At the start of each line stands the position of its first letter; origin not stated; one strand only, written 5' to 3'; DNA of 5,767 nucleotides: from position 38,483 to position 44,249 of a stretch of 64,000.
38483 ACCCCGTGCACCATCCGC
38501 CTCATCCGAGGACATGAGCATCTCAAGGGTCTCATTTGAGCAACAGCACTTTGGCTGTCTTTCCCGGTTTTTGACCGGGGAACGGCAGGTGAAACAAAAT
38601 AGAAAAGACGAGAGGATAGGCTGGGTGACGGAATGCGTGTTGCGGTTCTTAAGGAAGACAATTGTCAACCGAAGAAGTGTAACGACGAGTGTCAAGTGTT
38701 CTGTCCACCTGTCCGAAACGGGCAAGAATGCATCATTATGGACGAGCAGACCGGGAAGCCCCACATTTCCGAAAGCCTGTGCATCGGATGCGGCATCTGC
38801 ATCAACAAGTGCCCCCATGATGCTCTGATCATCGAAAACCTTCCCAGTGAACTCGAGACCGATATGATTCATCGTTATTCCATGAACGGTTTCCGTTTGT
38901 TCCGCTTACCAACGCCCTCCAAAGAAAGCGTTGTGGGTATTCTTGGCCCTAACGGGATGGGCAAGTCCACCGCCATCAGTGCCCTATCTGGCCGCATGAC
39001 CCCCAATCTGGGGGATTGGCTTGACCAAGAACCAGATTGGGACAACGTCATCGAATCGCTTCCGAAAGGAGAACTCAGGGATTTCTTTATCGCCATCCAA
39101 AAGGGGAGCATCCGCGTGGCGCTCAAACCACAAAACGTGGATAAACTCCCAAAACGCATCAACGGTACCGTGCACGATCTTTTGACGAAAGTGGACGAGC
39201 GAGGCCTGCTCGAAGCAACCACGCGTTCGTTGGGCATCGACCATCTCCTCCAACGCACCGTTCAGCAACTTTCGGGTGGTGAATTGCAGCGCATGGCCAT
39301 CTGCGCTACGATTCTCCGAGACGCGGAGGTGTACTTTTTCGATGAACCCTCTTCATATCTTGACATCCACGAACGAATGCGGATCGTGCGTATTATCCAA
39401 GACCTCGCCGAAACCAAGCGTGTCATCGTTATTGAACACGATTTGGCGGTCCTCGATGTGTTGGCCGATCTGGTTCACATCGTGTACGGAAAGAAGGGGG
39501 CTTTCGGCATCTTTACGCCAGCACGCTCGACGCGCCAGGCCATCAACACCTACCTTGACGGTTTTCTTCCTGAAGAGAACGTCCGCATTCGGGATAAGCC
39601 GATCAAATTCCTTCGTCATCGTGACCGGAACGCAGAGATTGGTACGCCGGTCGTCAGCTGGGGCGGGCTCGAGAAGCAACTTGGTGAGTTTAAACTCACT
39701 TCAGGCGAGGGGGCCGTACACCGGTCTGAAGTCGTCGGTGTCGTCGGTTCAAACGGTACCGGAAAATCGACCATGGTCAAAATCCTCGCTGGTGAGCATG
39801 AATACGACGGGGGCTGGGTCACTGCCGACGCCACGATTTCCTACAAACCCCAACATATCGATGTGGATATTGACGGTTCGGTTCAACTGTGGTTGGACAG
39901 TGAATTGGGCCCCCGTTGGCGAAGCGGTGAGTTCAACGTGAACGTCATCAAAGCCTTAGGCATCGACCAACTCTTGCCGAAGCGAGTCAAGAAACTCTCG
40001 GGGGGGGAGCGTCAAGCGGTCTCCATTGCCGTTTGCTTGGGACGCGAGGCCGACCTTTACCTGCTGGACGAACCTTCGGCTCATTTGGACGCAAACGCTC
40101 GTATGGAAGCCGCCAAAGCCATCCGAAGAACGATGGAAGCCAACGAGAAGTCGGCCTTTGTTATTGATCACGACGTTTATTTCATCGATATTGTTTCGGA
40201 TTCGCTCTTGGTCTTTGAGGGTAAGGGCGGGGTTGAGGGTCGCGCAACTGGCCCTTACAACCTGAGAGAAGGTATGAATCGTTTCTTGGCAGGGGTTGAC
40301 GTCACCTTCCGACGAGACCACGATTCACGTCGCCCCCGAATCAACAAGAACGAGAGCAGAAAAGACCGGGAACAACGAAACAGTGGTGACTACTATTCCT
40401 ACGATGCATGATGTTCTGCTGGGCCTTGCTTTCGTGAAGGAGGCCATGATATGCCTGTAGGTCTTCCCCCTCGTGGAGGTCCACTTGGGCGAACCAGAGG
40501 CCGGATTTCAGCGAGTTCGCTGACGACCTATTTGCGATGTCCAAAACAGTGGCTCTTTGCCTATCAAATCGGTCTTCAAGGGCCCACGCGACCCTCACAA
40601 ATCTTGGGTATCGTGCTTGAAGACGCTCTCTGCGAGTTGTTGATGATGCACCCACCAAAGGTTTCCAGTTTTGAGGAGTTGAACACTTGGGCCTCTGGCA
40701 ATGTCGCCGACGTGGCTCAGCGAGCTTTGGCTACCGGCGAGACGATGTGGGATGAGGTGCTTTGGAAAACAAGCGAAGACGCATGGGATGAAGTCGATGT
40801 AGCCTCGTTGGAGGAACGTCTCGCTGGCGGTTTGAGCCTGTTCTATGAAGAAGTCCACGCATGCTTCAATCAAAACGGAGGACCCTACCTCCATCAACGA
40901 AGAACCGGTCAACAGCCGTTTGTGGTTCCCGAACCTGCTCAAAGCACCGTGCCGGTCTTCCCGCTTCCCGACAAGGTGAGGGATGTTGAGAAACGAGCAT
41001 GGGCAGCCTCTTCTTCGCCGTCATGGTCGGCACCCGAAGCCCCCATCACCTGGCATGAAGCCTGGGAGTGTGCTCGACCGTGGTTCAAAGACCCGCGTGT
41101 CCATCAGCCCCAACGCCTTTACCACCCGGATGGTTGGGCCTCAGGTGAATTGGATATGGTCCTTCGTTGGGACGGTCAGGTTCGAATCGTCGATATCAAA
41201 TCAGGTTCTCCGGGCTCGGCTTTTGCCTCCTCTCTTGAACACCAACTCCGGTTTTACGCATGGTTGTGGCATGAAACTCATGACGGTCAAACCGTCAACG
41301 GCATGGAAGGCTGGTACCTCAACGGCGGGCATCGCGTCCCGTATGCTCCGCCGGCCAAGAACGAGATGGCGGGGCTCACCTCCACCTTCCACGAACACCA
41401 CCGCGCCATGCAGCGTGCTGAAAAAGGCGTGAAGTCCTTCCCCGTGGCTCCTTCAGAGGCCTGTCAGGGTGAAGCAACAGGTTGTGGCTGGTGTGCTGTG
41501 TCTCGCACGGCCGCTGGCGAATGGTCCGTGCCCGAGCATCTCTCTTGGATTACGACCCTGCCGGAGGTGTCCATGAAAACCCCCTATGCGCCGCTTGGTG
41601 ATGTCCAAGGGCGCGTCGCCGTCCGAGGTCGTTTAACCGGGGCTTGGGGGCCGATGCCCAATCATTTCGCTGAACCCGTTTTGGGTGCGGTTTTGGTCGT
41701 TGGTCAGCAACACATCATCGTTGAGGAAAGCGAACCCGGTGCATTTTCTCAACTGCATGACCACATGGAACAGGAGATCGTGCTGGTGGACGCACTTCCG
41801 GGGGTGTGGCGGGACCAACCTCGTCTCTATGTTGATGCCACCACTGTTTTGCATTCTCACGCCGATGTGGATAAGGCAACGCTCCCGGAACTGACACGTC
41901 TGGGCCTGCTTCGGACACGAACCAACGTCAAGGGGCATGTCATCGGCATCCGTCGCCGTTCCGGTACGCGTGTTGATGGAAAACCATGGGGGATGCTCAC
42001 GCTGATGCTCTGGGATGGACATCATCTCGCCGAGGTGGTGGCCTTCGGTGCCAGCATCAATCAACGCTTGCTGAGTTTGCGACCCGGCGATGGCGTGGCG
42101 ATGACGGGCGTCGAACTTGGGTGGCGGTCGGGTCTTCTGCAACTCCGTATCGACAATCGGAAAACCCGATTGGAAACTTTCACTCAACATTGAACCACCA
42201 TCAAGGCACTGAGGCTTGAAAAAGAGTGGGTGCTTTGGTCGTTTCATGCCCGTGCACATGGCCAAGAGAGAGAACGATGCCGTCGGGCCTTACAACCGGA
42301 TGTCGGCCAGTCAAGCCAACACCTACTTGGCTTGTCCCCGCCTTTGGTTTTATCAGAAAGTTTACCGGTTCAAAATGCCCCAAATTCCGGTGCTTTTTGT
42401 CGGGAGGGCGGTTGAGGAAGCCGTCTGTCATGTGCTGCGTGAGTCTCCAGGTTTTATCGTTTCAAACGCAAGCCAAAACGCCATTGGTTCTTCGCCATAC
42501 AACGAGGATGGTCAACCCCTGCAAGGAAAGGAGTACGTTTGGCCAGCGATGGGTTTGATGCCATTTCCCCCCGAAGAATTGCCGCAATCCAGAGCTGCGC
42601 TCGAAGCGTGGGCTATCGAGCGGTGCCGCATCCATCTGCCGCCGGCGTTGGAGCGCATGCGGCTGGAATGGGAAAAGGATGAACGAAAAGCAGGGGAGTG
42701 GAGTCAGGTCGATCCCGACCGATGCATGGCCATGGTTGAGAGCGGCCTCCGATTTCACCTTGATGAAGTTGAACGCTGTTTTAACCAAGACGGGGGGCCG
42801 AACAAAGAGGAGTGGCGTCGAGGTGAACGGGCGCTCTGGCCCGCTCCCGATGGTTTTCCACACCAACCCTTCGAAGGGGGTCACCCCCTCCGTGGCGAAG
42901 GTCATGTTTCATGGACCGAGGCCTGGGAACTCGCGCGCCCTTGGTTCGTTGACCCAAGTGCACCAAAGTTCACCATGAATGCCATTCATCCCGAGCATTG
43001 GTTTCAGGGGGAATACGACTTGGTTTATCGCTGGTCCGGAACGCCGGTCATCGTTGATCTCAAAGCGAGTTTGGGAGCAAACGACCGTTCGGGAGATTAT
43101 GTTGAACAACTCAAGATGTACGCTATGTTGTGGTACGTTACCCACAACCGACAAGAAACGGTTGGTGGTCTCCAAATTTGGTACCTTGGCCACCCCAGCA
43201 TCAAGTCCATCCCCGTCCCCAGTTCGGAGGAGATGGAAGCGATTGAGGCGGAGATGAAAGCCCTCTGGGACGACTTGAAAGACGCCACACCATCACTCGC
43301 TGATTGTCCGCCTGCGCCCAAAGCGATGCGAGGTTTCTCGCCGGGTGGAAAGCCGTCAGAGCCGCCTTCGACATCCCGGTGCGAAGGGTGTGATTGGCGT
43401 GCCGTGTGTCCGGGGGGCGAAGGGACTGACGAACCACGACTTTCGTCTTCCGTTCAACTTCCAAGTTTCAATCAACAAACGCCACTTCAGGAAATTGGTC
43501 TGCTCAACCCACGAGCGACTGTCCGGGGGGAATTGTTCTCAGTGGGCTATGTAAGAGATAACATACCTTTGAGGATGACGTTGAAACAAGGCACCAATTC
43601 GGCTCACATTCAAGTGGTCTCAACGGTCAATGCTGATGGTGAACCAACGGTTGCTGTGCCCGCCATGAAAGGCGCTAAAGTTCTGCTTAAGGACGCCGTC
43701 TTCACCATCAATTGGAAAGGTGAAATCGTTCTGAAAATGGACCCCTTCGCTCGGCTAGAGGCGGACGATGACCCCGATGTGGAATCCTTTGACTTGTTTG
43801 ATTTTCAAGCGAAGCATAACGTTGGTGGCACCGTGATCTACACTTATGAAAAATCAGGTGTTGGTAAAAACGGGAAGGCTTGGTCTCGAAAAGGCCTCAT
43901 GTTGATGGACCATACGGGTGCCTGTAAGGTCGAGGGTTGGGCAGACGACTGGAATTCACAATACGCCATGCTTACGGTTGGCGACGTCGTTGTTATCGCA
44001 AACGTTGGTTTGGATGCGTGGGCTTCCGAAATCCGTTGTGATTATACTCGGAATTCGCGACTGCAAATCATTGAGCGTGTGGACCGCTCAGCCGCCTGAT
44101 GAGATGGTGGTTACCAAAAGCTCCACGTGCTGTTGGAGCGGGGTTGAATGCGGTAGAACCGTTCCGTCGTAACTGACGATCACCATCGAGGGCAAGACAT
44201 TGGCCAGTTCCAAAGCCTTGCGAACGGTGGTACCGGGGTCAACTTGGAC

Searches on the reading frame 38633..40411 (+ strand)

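Call 6: search_protein_families(library=pfam, proteins=[window:38633-40411:+], max_evalue=0.001)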
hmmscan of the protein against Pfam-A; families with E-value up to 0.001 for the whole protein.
window:38633-40411:+ (592 aa): 21 families
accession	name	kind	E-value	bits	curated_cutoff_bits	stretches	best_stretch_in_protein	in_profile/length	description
PF00005.33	ABC_tran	-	8.9e-38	130.4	25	2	361-482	7-136/137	ABC transporter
PF02463.25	SMC_N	-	3.4e-17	63.1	40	2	211-287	135-215/220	RecF/RecN/SMC N terminal domain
PF13304.12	AAA_21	-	5.9e-13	50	27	1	196-274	221-303/304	AAA domain, putative AbiEii toxin, Type IV TA system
PF04068.21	Fer4_RLI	-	6.3e-10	39.1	23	1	1-32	1-35/35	Possible Fer4-like domain in RNase L inhibitor, RLI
PF00037.32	Fer4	-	2.1e-07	30.9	21.1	1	44-65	2-23/24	4Fe-4S binding domain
PF13191.12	AAA_16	-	2.1e-06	28.8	32.6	0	360-404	19-63/167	AAA ATPase domain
PF13555.12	AAA_29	-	2.5e-06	27.6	27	0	97-125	22-49/61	P-loop containing region of AAA domain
PF12837.12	Fer4_6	-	3.2e-06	27.3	25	1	42-65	1-24/24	4Fe-4S binding domain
PF03215.21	Rad17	-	4.2e-05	24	23.8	0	98-131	45-78/186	Rad17 P-loop domain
PF25199.1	nSTAND_NTPase5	-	0.0001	22.6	34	0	91-118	34-61/145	Novel STAND NTPase 5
PF13238.12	AAA_18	-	0.00012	23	29.4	0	368-395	1-25/128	AAA domain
PF03193.22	RsgA_GTPase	-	0.00012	22.4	30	0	365-392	106-133/174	RsgA GTPase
PF13476.12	AAA_23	-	0.00015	22.9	27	0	99-119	20-40/201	AAA domain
PF13604.12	AAA_30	-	0.00023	21.4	27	0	365-399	18-52/191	AAA domain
PF03308.22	MeaB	-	0.00027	20.5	23.1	0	363-390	31-58/273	Methylmalonyl Co-A mutase-associated GTPase MeaB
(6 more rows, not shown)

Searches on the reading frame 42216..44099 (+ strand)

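Call 6: search_protein_families(library=pfam, proteins=[window:42216-44099:+], max_evalue=0.001)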
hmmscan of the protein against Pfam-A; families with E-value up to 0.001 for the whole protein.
window:42216-44099:+ (627 aa): 1 family
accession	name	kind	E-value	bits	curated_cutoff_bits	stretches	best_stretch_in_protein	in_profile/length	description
PF12705.13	PDDEXK_1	-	1.8e-14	54.7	22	1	28-399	1-247/247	PD-(D/E)XK nuclease superfamily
